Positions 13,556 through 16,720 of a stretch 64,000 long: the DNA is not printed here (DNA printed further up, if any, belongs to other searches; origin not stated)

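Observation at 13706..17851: Two-gene lipid operon: Cfa-like SAM methyltransferase plus an ACP / fatty acyl-AMP ligase / lysophospholipid acyltransferase fusion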

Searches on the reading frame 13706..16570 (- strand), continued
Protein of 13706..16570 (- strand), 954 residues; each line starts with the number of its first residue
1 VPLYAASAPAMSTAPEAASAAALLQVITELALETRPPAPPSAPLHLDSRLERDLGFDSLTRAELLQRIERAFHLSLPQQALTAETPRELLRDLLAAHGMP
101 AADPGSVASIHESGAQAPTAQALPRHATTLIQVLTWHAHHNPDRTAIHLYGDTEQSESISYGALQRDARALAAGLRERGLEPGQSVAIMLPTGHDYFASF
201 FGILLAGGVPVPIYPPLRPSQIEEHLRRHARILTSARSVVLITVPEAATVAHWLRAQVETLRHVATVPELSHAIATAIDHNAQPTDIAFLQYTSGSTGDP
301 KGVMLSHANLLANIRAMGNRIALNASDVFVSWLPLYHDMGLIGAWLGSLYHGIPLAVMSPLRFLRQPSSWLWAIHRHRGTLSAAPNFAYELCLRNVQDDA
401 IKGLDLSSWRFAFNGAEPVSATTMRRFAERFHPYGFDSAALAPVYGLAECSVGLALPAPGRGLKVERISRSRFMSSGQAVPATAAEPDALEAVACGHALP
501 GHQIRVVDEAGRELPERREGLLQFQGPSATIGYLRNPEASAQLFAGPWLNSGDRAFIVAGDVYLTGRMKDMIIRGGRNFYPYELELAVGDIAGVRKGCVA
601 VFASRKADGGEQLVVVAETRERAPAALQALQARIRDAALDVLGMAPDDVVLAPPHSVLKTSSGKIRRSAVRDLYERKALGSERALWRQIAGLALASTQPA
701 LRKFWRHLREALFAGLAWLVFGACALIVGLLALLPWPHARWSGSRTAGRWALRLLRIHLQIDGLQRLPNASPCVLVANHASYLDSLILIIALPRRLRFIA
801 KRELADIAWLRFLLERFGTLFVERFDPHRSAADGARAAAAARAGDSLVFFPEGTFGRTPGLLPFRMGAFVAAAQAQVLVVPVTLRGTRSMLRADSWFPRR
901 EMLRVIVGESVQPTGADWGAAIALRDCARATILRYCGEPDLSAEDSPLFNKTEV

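Call 51: search_protein_families(library=pfam, proteins=[P0137, P0176, P0234, P0266, P0180, P0195, P0136, L047:4318-5610:+, L077:6078-7853:+], max_evalue=0.001)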
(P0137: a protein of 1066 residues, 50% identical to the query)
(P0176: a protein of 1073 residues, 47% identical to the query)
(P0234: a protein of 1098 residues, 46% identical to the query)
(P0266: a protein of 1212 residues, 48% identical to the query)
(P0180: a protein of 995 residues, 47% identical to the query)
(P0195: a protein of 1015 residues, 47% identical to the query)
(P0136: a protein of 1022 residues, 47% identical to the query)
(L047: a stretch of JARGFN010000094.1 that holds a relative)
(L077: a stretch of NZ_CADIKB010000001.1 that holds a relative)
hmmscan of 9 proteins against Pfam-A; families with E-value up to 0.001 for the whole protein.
P0137 (1066 aa): 3 families
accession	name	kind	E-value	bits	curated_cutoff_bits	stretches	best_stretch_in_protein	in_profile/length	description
PF00501.34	AMP-binding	-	1.9e-66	224.9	29.9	1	217-618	2-384/384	AMP-binding enzyme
PF01553.26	Acyltransferase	-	4.4e-26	91.7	23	1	850-976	1-131/132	Acyltransferase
PF00550.31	PP-binding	-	9.7e-11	42.2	20.8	1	77-147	3-66/67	Phosphopantetheine attachment site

P0176 (1073 aa): 3 families
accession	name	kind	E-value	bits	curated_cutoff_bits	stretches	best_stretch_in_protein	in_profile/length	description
PF00501.34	AMP-binding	-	1.2e-63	215.7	29.9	2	187-487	24-337/384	AMP-binding enzyme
PF01553.26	Acyltransferase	-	3.3e-23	82.4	23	1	813-936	2-131/132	Acyltransferase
PF00550.31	PP-binding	-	2.1e-07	31.5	20.8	1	58-105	17-63/67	Phosphopantetheine attachment site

P0234 (1098 aa): 3 families
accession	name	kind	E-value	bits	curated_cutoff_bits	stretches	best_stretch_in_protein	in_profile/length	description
PF00501.34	AMP-binding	-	4e-67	227.1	29.9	1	160-579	1-384/384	AMP-binding enzyme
PF01553.26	Acyltransferase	-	4.4e-21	75.5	23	1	870-983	14-131/132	Acyltransferase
PF00550.31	PP-binding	-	5.2e-10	39.9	20.8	1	47-97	17-66/67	Phosphopantetheine attachment site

P0266 (1212 aa): 3 families
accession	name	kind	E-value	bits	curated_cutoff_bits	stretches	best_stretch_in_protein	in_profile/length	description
PF00501.34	AMP-binding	-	3.3e-57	194.5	29.9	1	216-619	2-384/384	AMP-binding enzyme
PF00550.31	PP-binding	-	2.4e-11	44.2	20.8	1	108-157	17-65/67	Phosphopantetheine attachment site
PF01553.26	Acyltransferase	-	0.00085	19.6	23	0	934-971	85-122/132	Acyltransferase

P0180 (995 aa): 3 families
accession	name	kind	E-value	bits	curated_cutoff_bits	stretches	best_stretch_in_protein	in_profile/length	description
PF00501.34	AMP-binding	-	2.2e-64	218.1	29.9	1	208-587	18-384/384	AMP-binding enzyme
PF01553.26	Acyltransferase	-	5.5e-24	84.9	23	1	804-929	2-131/132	Acyltransferase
PF00550.31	PP-binding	-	1.8e-10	41.3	20.8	1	27-80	15-67/67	Phosphopantetheine attachment site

P0195 (1015 aa): 3 families
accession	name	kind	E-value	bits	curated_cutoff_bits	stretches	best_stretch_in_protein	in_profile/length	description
PF00501.34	AMP-binding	-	2.2e-61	208.2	29.9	1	168-502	2-344/384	AMP-binding enzyme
PF01553.26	Acyltransferase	-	9e-24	84.2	23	1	824-940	11-131/132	Acyltransferase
PF00550.31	PP-binding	-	6.3e-05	23.6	20.8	1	39-80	18-58/67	Phosphopantetheine attachment site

P0136 (1022 aa): 4 families
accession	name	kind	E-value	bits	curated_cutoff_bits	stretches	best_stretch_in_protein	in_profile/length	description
PF00501.34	AMP-binding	-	8.2e-69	232.7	29.9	1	186-584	2-384/384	AMP-binding enzyme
PF01553.26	Acyltransferase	-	2.9e-28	98.7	23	1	813-937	4-132/132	Acyltransferase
PF00550.31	PP-binding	-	4.1e-09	37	20.8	1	67-130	3-64/67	Phosphopantetheine attachment site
PF14535.12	AMP-binding_C_2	-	0.00059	20.5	25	0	626-718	1-91/96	AMP-binding enzyme C-terminal domain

L047:4318-5610:+ (430 aa): 3 families
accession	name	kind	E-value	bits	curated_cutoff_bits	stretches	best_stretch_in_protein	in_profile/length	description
PF11700.14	ATG22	-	1e-53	183.2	24.1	1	62-420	81-477/482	Vacuole effluxer Atg22 like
PF07690.21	MFS_1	-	3.1e-20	72.8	33.4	2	257-420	15-179/347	Major Facilitator Superfamily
PF00083.30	Sugar_tr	-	5e-06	26.1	22.3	1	282-361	53-135/452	Sugar (and other) transporter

L077:6078-7853:+ (591 aa): 2 families
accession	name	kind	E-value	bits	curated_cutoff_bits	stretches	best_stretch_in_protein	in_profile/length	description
PF00501.34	AMP-binding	-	9.3e-85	285.2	29.9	1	70-459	1-384/384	AMP-binding enzyme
PF13193.12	AMP-binding_C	-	1.1e-14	55.5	24.5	1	510-584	1-76/76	AMP-binding enzyme C-terminal domain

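Call 53: find_encoding_contigs(protein=P0008, flank=4000, max_places=1)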
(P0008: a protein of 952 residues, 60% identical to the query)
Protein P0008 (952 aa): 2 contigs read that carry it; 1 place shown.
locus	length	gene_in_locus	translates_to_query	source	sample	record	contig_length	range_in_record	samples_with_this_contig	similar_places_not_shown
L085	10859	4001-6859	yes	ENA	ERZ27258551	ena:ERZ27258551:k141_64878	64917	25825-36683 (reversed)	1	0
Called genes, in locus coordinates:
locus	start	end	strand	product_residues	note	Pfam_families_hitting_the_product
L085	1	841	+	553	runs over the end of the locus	PF00501:AMP-binding, PF13193:AMP-binding_C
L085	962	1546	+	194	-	-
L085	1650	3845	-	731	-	-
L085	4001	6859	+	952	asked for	PF00550:PP-binding (weak), PF00501:AMP-binding, PF01553:Acyltransferase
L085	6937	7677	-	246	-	PF00561:Abhydrolase_1, PF12697:Abhydrolase_6, PF12146:Hydrolase_4 (weak)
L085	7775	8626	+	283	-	PF12146:Hydrolase_4, PF00561:Abhydrolase_1, PF12697:Abhydrolase_6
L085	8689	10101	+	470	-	PF01474:DAHP_synth_2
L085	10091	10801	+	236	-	PF00117:GATase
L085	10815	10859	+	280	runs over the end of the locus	PF03618:Kinase-PPPase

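Call 54: find_encoding_contigs(protein=P0020, flank=4000, max_places=1)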
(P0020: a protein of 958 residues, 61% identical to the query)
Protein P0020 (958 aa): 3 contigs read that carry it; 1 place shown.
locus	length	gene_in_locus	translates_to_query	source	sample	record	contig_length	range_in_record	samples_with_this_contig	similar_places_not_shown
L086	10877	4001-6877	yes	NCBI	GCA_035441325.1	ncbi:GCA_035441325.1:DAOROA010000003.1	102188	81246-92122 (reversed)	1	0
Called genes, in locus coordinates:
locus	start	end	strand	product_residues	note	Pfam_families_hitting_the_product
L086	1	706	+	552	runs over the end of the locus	PF00501:AMP-binding, PF13193:AMP-binding_C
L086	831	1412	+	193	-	PF13620:CarboxypepD_reg (faint)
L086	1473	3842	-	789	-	PF25800:FimV_N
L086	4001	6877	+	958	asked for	PF00550:PP-binding (weak), PF00501:AMP-binding, PF01553:Acyltransferase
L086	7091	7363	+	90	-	-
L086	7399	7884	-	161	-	-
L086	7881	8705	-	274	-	PF02673:BacA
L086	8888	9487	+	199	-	PF13511:DUF4124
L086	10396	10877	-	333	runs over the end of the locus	PF00155:Aminotran_1_2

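Call 55: find_encoding_contigs(protein=P0115, flank=4000, max_places=1)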
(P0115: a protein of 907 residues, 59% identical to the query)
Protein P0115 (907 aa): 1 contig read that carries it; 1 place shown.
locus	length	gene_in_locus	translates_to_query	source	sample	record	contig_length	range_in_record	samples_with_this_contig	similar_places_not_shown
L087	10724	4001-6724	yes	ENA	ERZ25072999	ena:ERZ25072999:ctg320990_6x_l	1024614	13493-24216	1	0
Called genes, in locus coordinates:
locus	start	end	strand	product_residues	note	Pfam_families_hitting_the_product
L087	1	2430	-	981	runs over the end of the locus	PF00176:SNF2-rel_dom, PF00270:DEAD (weak), PF04851:ResIII, PF00271:Helicase_C, PF16203:ERCC3_RAD25_C (weak)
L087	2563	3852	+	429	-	PF25371:DUF7884, PF02353:CMAS, PF13489:Methyltransf_23 (weak), PF05175:MTS (faint), PF13847:Methyltransf_31 (weak), PF08241:Methyltransf_11, PF08242:Methyltransf_12 (weak), PF13649:Methyltransf_25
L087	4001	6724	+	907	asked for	PF00501:AMP-binding, PF01553:Acyltransferase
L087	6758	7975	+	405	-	PF07690:MFS_1, PF12832:MFS_1_like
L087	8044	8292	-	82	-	-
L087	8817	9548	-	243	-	PF00717:Peptidase_S24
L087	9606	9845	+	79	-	-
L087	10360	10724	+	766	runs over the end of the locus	PF07992:Pyr_redox_2, PF00586:AIRS, PF02769:AIRS_C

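Call 56: find_encoding_contigs(protein=P0017, flank=4000, max_places=1)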
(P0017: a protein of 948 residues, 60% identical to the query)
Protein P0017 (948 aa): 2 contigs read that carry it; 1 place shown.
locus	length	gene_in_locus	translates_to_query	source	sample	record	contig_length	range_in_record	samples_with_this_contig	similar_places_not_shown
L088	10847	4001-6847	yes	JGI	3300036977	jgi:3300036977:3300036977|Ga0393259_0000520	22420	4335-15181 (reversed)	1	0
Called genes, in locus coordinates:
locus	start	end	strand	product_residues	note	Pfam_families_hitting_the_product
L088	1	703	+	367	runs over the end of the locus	PF00072:Response_reg, PF01339:CheB_methylest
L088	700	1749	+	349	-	PF00015:MCPsignal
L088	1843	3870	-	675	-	PF25800:FimV_N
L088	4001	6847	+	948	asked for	PF00501:AMP-binding, PF01553:Acyltransferase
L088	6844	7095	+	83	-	PF08972:DUF1902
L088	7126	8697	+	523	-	-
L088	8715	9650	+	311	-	PF03372:Exo_endo_phos, PF19580:Exo_endo_phos_3 (weak)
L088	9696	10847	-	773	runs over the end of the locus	PF03176:MMPL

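Call 70: fold_search(model_id=the predicted structure, library=pdb)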
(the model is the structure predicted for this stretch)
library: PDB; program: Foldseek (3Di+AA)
matches with E <= 10: 1739; with E <= 0.001: 645
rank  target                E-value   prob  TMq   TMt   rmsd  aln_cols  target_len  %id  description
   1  3kxw                  1.5e-45  1.00  0.45  0.72   9.7       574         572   32  The crystal structure of fatty acid AMP ligase from Legionella pneumophila (released 2010-03-16)
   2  3lnv                  1.7e-45  1.00  0.44  0.73   9.7       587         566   30  The crystal structure of fatty acyl-adenylate ligase from L. pneumophila in complex with acyl adenylate and pyrophosphat (released 2010-04-07)
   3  7r7g_A                1.3e-44  1.00  0.45  0.75   9.0       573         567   34  Synechococcus Olefin Synthase FAAL domain A229I/R336A in complex with palmitoyl adenylate and pyrophosphate (released 2022-07-06)
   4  3pbk_B                2.2e-44  1.00  0.46  0.77   8.9       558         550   32  Structural and Functional Studies of Fatty Acyl-Adenylate Ligases from E. coli and L. pneumophila (released 2010-12-22)
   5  7r7f_A                4.2e-44  1.00  0.46  0.75   9.1       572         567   34  Synechococcus Olefin Synthase FAAL domain R336A in complex with stearoyl adenylate and pyrophosphate (released 2022-07-06)
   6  7r7e_A                4.2e-44  1.00  0.45  0.74   9.0       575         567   34  Synechococcus Olefin Synthase FAAL domain in complex with AMP and pyrophosphate (released 2022-07-06)
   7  3pbk_A                4.6e-44  1.00  0.46  0.78   9.0       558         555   32  Structural and Functional Studies of Fatty Acyl-Adenylate Ligases from E. coli and L. pneumophila (released 2010-12-22)
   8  5d6j_A                6.0e-44  1.00  0.45  0.66   9.3       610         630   30  Crystal structure of a mycobacterial protein (released 2016-03-02)
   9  5icr_A                1.4e-42  1.00  0.45  0.69   9.6       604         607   30  2.25 Angstrom Resolution Crystal Structure of Fatty-Acid-CoA Ligase (FadD32) from Mycobacterium smegmatis in complex w (released 2016-04-06)
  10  5ey8_E                7.0e-42  1.00  0.45  0.70   9.3       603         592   31  Structure of FadD32 from Mycobacterium smegmatis complexed to AMPC20 (released 2015-12-16)
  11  5icr_D                8.2e-42  1.00  0.45  0.68   9.8       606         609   30  2.25 Angstrom Resolution Crystal Structure of Fatty-Acid-CoA Ligase (FadD32) from Mycobacterium smegmatis in complex w (released 2016-04-06)
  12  5ey8_B                1.5e-41  1.00  0.44  0.70   9.4       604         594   30  Structure of FadD32 from Mycobacterium smegmatis complexed to AMPC20 (released 2015-12-16)
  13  5ey8_H                1.9e-41  1.00  0.44  0.69   9.9       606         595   30  Structure of FadD32 from Mycobacterium smegmatis complexed to AMPC20 (released 2015-12-16)
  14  5ey9_B                4.2e-41  1.00  0.44  0.67   9.9       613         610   29  Structure of FadD32 from Mycobacterium marinum complexed to AMPC12 (released 2015-12-16)
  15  5ey8_D                5.1e-41  1.00  0.45  0.69   9.4       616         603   30  Structure of FadD32 from Mycobacterium smegmatis complexed to AMPC20 (released 2015-12-16)
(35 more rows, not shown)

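Call 71: find_related_loci(query=window:13706-16570:-, collection=metagenome_contigs, flank=3000)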
Query window:13706-16570:- (954 aa) in metagenome_contigs; peptide patterns used: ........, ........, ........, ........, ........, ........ (x = any residue, [..] = any of these).
600 stretches matched a pattern (row limit reached: there are more); 595 encode a relative of the query (tblastn E <= 1e-3); the best 80 are kept; 80 distinct loci.
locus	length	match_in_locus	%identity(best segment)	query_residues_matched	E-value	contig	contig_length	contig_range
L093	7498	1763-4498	60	33-941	0e+0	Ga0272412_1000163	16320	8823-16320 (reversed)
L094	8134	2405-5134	60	44-941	0e+0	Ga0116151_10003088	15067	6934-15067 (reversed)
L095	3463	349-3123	60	18-942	0e+0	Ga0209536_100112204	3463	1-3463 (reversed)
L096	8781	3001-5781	56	18-944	0e+0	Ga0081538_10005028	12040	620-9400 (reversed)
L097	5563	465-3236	57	23-944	0e+0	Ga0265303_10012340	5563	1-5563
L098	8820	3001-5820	54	1-940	0e+0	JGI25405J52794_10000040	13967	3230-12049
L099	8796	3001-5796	56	17-948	0e+0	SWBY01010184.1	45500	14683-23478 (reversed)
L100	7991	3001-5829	53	13-941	0e+0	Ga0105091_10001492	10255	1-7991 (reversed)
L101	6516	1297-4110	52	17-954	0e+0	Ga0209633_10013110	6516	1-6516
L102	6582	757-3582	52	1-944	0e+0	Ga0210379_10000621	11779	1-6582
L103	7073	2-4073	59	141-946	0e+0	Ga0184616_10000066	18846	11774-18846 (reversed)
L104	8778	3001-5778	53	15-942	0e+0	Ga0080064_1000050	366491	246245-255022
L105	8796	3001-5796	52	19-942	0e+0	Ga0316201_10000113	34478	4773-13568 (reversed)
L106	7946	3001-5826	51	9-942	0e+0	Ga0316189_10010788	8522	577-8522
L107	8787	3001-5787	50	11-941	0e+0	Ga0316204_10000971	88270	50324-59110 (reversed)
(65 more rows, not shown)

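Call 77: search_protein_families(library=pfam, proteins=[L060:5124-6221:-], max_evalue=0.001)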
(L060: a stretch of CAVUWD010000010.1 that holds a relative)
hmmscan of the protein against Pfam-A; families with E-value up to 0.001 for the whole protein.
L060:5124-6221:- (366 aa): 4 families
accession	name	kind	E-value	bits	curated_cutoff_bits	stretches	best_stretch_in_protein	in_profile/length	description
PF01494.25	FAD_binding_3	-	1.1e-10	41.7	22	1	2-317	4-336/349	FAD binding domain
PF01266.30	DAO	-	2.1e-08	34.5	27.9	1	94-240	151-299/353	FAD dependent oxidoreductase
PF13450.12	NAD_binding_8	-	5.7e-06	27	21.9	1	4-29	1-26/68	NAD(P)-binding Rossmann-like domain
PF13738.12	Pyr_redox_3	-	0.00046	20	30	0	3-29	1-28/305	Pyridine nucleotide-disulphide oxidoreductase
